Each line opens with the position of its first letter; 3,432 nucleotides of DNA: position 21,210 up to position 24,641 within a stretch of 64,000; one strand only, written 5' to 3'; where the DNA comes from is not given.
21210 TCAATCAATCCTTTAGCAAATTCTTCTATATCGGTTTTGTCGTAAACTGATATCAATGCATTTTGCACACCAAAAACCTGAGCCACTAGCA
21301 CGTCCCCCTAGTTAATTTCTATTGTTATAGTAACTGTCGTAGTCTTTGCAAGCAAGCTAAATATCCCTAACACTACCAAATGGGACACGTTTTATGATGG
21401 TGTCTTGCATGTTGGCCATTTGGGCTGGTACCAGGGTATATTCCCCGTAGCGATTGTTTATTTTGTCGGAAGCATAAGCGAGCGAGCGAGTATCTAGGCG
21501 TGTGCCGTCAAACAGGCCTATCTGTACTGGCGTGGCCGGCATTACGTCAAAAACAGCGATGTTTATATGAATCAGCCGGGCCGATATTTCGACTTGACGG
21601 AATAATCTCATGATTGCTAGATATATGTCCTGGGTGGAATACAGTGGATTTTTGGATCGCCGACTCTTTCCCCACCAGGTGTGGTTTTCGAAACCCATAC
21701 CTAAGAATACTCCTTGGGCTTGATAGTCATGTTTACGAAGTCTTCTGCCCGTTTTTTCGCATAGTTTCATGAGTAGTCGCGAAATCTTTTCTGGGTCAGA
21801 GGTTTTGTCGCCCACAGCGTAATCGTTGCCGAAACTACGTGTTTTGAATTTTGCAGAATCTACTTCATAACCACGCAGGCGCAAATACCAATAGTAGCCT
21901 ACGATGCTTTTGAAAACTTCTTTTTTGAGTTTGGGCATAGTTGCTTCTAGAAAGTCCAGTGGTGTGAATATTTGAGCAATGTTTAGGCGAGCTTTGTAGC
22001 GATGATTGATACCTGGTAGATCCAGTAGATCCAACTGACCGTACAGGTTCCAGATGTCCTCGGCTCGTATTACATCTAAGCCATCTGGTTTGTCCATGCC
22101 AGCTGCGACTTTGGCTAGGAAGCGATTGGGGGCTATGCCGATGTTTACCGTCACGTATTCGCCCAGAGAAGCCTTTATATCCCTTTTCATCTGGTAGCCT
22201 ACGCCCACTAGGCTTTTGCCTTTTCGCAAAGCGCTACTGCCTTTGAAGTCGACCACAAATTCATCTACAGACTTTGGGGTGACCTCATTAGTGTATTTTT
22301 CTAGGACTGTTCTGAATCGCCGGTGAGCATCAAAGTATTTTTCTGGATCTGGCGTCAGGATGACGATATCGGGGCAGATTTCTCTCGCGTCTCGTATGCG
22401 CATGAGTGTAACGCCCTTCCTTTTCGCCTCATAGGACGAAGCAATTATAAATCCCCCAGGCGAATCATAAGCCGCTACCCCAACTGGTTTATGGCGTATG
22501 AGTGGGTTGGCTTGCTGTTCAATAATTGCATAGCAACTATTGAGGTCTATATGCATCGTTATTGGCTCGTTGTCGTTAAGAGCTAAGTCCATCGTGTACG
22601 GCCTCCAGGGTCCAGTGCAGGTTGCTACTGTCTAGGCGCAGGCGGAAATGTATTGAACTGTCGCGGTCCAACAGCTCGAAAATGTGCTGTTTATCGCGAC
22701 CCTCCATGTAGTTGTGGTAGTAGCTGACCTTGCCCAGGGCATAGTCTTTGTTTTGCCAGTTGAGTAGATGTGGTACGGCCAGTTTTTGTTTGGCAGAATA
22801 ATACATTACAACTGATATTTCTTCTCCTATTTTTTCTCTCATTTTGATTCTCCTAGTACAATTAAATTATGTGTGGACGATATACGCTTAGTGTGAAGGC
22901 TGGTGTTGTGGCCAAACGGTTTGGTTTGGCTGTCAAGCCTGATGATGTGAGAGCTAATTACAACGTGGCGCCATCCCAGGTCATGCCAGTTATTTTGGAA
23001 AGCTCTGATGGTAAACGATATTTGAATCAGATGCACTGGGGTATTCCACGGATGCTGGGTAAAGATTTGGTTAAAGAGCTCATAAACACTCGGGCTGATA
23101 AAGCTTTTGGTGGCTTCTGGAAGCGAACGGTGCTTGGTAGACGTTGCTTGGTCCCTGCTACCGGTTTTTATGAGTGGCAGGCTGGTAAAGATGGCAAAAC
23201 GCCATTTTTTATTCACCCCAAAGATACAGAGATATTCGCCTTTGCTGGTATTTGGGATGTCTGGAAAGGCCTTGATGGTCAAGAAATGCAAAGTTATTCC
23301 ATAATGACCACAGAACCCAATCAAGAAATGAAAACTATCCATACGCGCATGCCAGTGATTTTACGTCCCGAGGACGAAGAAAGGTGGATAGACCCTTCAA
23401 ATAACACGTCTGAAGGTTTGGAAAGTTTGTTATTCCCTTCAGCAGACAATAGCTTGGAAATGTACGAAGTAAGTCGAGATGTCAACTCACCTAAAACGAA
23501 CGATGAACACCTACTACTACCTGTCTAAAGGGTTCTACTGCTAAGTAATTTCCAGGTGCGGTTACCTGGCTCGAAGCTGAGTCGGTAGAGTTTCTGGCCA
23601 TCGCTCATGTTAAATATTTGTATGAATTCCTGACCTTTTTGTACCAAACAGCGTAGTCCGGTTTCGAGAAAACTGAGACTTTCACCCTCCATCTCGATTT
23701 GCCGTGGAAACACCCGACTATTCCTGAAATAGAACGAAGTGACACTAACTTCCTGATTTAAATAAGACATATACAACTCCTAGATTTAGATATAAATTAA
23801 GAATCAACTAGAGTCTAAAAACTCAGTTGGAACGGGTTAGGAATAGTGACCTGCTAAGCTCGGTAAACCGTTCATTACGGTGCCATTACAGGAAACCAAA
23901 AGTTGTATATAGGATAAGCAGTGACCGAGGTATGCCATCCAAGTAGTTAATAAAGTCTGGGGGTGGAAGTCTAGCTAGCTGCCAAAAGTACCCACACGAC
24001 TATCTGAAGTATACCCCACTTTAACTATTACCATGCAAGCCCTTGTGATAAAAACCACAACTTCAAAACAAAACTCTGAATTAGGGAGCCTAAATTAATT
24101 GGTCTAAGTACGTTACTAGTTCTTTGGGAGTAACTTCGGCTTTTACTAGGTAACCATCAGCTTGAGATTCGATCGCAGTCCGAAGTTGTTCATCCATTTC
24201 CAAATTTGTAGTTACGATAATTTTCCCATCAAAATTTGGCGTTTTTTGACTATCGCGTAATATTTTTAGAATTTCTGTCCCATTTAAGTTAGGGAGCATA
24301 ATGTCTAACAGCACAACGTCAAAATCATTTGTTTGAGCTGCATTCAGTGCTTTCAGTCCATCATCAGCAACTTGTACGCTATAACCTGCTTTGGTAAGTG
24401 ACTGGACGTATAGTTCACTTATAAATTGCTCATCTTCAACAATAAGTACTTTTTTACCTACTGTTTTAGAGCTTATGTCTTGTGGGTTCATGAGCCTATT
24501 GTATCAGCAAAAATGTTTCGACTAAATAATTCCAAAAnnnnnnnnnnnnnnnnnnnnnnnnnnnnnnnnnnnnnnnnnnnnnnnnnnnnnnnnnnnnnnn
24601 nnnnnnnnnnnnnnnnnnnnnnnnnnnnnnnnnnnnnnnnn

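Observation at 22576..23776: Two paralogous 80-88 aa ORFs bracket the SRAP gene; one is translationally coupled to the polymerase (candidate new accessory factor)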

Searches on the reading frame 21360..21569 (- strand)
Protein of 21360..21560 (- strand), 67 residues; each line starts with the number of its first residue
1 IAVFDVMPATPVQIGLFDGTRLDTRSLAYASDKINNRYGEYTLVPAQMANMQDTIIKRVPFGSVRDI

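Call 85: search_protein_families(library=pfam, proteins=[window:21360-21560:-], max_evalue=10)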
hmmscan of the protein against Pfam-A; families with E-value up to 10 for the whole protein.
window:21360-21560:- (67 aa): 1 family
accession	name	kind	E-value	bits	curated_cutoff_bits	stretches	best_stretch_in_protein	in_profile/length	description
PF13438.11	DUF4113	-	0.089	13.3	24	1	28-49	4-25/51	Domain of unknown function (DUF4113)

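Call 88: search_protein_families(library=pfam, alignment_id=A6, max_evalue=1)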
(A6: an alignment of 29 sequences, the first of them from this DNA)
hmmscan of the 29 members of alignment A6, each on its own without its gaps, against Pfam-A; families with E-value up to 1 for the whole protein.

A. member 1, seq(70 aa): 1 family
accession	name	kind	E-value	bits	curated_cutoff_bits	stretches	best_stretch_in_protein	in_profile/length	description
PF13438.11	DUF4113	-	0.097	13.2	24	1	31-52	4-25/51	Domain of unknown function (DUF4113)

B. families by the number of members that match (of 29 scanned): 3 families
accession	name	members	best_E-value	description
PF13438.11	DUF4113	14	0.0063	Domain of unknown function (DUF4113)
PF06514.17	PsbU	1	0.2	Photosystem II 12 kDa extrinsic protein (PsbU)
PF03767.20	Acid_phosphat_B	1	0.24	HAD superfamily, subfamily IIIB (Acid phosphatase)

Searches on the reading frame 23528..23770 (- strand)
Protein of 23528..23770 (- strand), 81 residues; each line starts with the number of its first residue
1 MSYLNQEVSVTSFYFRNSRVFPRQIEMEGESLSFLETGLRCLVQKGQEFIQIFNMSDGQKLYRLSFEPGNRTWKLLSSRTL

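Call 3: search_protein_families(library=pfam, proteins=[window:23528-23770:-], max_evalue=1)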
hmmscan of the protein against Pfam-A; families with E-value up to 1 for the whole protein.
window:23528-23770:- (81 aa): 0 families

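Call 5: search_protein_families(library=ncbifam, proteins=[window:23528-23770:-], max_evalue=1)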
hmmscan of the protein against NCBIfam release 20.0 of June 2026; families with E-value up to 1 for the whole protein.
window:23528-23770:- (81 aa): 0 families

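Call 7: find_homologous_proteins(query=window:23528-23770:-, max_evalue=0.01)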
Query window:23528-23770:- (81 aa): 88 proteins with E <= 0.01 among 88 candidates.
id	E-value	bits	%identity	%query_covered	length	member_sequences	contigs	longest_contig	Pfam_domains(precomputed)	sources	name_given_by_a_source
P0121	2.5e-46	172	100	100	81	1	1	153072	-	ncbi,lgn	-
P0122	6.3e-44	164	95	100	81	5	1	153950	-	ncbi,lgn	-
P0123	9.9e-44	164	95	100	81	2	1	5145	-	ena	-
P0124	1.8e-41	156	95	95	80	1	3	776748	-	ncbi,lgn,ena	-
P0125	2.4e-40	153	91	95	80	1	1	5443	-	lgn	-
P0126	2.7e-40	153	90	100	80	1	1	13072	-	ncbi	-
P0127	1.3e-39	151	84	100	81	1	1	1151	-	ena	-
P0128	5.5e-39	149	85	100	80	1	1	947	-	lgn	-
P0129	2.5e-38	146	86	100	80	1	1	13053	-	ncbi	-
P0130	2.9e-38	146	83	100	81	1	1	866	-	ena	-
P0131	3.1e-38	146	86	100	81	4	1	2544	-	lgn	-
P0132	3.1e-38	146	85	100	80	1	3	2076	-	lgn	-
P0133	4.6e-38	146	86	100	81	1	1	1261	-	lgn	-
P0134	5.0e-38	146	84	100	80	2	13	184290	-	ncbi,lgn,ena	-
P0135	7.4e-38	145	86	100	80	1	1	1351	-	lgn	-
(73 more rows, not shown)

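Call 14: search_solved_structures(query=A2, max_evalue=10)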
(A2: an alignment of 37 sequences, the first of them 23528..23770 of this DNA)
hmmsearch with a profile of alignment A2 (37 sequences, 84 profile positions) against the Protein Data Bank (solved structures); distinct sequences matched with E-value up to 10: 4.
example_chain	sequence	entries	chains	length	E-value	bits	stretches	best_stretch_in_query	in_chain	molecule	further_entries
9rhi_R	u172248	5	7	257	0.16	15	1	25-75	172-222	Mitochondrial morphogenesis protein SLD7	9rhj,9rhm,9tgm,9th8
1ylm_A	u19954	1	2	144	1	12.5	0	42-67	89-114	hypothetical protein BSU32300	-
3k13_A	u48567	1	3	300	1.1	12.4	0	28-64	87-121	5-methyltetrahydrofolate-homocysteine methyltransferase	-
5a5g_A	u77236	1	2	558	2.2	11.4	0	28-59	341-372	FORMATE--TETRAHYDROFOLATE LIGASE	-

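Call 20: predict_structure(alignment_id=A2)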
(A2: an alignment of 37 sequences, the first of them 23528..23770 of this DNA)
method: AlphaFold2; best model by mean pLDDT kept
length: 81 residues; sequences in the alignment: 37
mean_pLDDT: 93.4   pTM: 0.82
mean pLDDT of the five models: 93.4, 92.1, 90.3, 81.1, 69.2
residues with pLDDT >= 90: 72; 70-90: 6; 50-70: 3; < 50: 0
segments of 3 or more residues with pLDDT < 50: none
pLDDT, mean of each block of 10 residues (from residue 1): 81 95 94 96 94 97 95 95 89
secondary structure, 60 per line:
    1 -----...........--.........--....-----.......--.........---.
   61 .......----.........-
elements in order: E6-16 E19-27 E30-33 E39-45 E48-56 E60-67 E72-80

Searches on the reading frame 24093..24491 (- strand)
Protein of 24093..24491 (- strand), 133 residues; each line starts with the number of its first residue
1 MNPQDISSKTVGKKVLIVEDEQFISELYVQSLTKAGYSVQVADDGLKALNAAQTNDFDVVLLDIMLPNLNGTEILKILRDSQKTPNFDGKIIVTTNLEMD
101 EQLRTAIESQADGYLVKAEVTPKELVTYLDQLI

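Call 85: search_protein_families(library=pfam, proteins=[window:24093-24491:-], max_evalue=10)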
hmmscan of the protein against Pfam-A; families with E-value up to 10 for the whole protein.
window:24093-24491:- (133 aa): 4 families
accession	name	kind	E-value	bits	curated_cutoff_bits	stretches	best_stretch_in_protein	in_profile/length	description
PF00072.30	Response_reg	-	7.1e-24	84.6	30.2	1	15-128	1-109/111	Response regulator receiver domain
PF23198.2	PDE8A_N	-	0.0047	17.3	29.6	1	13-84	11-83/147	PDE8A-like, N-terminal domain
PF20274.4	cREC_REC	-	0.045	14.9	27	1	40-100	16-79/88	Cyclic-phosphate processing Receiver domain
PF22620.2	OYE-like_second_a-b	-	0.21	12.1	25.5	1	7-43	9-46/128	OYE-like second alpha/beta domain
